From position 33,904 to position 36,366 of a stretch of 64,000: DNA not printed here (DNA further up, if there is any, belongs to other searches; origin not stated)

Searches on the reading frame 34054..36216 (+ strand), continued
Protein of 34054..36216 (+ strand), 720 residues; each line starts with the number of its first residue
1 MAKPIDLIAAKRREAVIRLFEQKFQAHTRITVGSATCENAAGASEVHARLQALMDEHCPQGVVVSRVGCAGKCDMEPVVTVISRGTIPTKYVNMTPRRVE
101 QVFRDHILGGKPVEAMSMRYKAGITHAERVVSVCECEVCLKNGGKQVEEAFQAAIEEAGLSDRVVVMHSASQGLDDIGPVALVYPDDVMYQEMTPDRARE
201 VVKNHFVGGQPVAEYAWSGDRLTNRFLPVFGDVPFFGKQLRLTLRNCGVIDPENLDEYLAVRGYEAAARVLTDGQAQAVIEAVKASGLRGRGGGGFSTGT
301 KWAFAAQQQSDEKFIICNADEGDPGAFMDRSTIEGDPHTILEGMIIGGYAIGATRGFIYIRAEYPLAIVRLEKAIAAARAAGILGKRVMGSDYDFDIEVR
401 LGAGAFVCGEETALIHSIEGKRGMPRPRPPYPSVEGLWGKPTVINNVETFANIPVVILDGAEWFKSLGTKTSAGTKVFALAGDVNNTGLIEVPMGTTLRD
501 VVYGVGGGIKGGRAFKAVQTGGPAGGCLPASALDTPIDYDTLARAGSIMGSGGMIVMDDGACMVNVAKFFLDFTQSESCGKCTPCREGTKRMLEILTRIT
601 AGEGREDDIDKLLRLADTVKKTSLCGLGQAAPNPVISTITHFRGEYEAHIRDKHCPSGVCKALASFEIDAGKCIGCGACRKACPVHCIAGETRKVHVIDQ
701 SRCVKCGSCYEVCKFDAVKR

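Call 39: find_encoding_contigs(protein=P0127, flank=10000, max_places=3)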
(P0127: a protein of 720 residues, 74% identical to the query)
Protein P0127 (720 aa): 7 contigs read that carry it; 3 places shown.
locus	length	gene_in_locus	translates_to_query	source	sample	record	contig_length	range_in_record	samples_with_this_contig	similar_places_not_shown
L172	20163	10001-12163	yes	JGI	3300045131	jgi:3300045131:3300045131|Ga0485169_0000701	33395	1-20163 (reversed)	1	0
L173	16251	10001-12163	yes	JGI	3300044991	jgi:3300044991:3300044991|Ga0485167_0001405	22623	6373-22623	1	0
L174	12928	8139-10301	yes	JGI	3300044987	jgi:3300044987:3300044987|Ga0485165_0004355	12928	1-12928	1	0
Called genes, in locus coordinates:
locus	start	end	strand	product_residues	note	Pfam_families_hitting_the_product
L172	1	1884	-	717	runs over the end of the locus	PF14691:Fer4_20, PF01946:Thi4 (weak), PF01266:DAO (weak), PF07992:Pyr_redox_2, PF12831:FAD_oxidored (weak), PF13450:NAD_binding_8, PF12838:Fer4_7 (weak), PF00037:Fer4, +9 more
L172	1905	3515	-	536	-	PF03460:NIR_SIR_ferr, PF01077:NIR_SIR, PF03460:NIR_SIR_ferr, PF01077:NIR_SIR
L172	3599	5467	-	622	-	PF00009:GTP_EFTU, PF01926:MMR_HSR1 (faint), PF22594:GTP-eEF1A_C, PF01583:APS_kinase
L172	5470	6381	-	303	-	PF01507:PAPS_reduct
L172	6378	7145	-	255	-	PF01507:PAPS_reduct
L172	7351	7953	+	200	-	PF06971:Put_DNA-bind_N, PF02629:CoA_binding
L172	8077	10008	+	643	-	PF17203:sCache_3_2 (faint), PF17201:Cache_3-Cache_2, PF17202:sCache_3_3, PF00672:HAMP (weak), PF00512:HisKA, PF02518:HATPase_c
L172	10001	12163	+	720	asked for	PF01257:2Fe-2S_thioredx, PF12797:Fer4_2 (faint), PF01512:Complex1_51K, PF10531:SLBB (weak), PF10589:NADH_4Fe-4S, PF00037:Fer4 (weak), PF12838:Fer4_7 (weak), PF13237:Fer4_10 (weak)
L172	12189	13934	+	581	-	PF13510:Fer2_4, PF00037:Fer4 (faint), PF12837:Fer4_6 (faint), PF10588:NADH-G_4Fe-4S_3, PF13237:Fer4_10 (faint), PF12838:Fer4_7 (weak), PF02906:Fe_hyd_lg_C, PF02256:Fe_hyd_SSU, +2 more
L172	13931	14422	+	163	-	PF01257:2Fe-2S_thioredx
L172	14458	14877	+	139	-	PF00072:Response_reg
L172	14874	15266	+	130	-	PF00072:Response_reg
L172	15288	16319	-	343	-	PF11858:DUF3378, PF01351:RNase_HII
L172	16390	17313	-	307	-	PF01040:UbiA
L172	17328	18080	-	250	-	PF00535:Glycos_transf_2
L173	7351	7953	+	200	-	PF06971:Put_DNA-bind_N, PF02629:CoA_binding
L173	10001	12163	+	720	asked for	PF01257:2Fe-2S_thioredx, PF12797:Fer4_2 (faint), PF01512:Complex1_51K, PF10531:SLBB (weak), PF10589:NADH_4Fe-4S, PF00037:Fer4 (weak), PF12838:Fer4_7 (weak), PF13237:Fer4_10 (weak)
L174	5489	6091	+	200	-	PF06971:Put_DNA-bind_N, PF02629:CoA_binding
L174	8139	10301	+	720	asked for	PF01257:2Fe-2S_thioredx, PF12797:Fer4_2 (faint), PF01512:Complex1_51K, PF10531:SLBB (weak), PF10589:NADH_4Fe-4S, PF00037:Fer4 (weak), PF12838:Fer4_7 (weak), PF13237:Fer4_10 (weak)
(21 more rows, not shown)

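Call 40: find_encoding_contigs(protein=P0130, flank=10000, max_places=3)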
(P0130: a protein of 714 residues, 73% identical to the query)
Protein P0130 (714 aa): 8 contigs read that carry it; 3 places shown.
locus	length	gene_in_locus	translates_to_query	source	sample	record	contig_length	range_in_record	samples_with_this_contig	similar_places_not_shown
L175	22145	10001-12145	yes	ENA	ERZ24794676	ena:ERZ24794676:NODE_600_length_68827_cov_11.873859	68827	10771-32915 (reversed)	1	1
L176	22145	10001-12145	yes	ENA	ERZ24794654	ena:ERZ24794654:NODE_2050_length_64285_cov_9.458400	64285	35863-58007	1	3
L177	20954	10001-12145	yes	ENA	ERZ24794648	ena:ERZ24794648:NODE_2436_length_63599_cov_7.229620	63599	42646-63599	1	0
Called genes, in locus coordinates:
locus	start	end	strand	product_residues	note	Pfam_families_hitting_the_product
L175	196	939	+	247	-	PF13442:Cytochrome_CBB3 (faint), PF00034:Cytochrom_C (weak)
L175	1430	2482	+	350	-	PF14512:TM1586_NiRdase (faint), PF00881:Nitroreductase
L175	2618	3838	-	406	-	PF00989:PAS, PF08448:PAS_4, PF13426:PAS_9, PF07228:SpoIIE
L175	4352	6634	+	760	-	PF22842:Pel9A-like_beta_helix, PF13229:Beta_helix, PF02018:CBM_4_9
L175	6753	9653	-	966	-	PF00884:Sulfatase, PF01663:Phosphodiest (faint), PF16347:SGSH_C, PF22422:MGH1-like_GH, PF03633:Glyco_hydro_65C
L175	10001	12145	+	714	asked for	PF01512:Complex1_51K, PF10531:SLBB (weak), PF10589:NADH_4Fe-4S, PF00037:Fer4 (weak), PF12838:Fer4_7 (weak), PF13187:Fer4_9 (weak), PF13237:Fer4_10 (weak), PF14697:Fer4_21, +4 more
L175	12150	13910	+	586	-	PF13510:Fer2_4, PF12797:Fer4_2 (faint), PF12837:Fer4_6 (faint), PF10588:NADH-G_4Fe-4S_3, PF22117:Fer4_Nqo3 (weak), PF12838:Fer4_7 (weak), PF02906:Fe_hyd_lg_C, PF02256:Fe_hyd_SSU, +3 more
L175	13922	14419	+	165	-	PF01257:2Fe-2S_thioredx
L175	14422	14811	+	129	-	PF00072:Response_reg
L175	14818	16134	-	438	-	-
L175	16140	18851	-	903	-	PF01074:Glyco_hydro_38N, PF07748:Glyco_hydro_38C (weak), PF17677:Glyco_hydro38C2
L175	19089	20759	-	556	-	PF03629:SASA, PF03983:SHD1 (weak)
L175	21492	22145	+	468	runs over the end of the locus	PF00909:Ammonium_transp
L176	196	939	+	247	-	PF13442:Cytochrome_CBB3 (faint), PF00034:Cytochrom_C (weak)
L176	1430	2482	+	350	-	PF14512:TM1586_NiRdase (faint), PF00881:Nitroreductase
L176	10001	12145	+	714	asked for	PF01512:Complex1_51K, PF10531:SLBB (weak), PF10589:NADH_4Fe-4S, PF00037:Fer4 (weak), PF12838:Fer4_7 (weak), PF13187:Fer4_9 (weak), PF13237:Fer4_10 (weak), PF14697:Fer4_21, +4 more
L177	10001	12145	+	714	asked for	PF01512:Complex1_51K, PF10531:SLBB (weak), PF10589:NADH_4Fe-4S, PF00037:Fer4 (weak), PF12838:Fer4_7 (weak), PF13187:Fer4_9 (weak), PF13237:Fer4_10 (weak), PF14697:Fer4_21, +4 more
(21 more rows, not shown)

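Call 43: list_cluster_members(proteins=[P0121, P0001, P0122])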
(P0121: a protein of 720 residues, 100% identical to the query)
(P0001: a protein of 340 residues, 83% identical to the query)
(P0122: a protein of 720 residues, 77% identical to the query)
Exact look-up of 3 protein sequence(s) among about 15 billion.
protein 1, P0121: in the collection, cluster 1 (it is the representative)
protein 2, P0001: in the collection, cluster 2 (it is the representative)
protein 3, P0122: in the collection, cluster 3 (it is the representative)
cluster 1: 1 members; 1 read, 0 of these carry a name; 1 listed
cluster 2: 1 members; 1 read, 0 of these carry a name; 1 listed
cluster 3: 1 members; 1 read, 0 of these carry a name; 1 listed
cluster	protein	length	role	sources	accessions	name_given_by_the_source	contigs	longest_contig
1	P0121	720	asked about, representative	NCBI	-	-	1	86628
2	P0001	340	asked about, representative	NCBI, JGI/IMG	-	-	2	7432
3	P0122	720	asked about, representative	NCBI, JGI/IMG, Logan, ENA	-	-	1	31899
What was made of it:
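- Tried and rejected: Cluster look-up gave no organism name (call 43).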
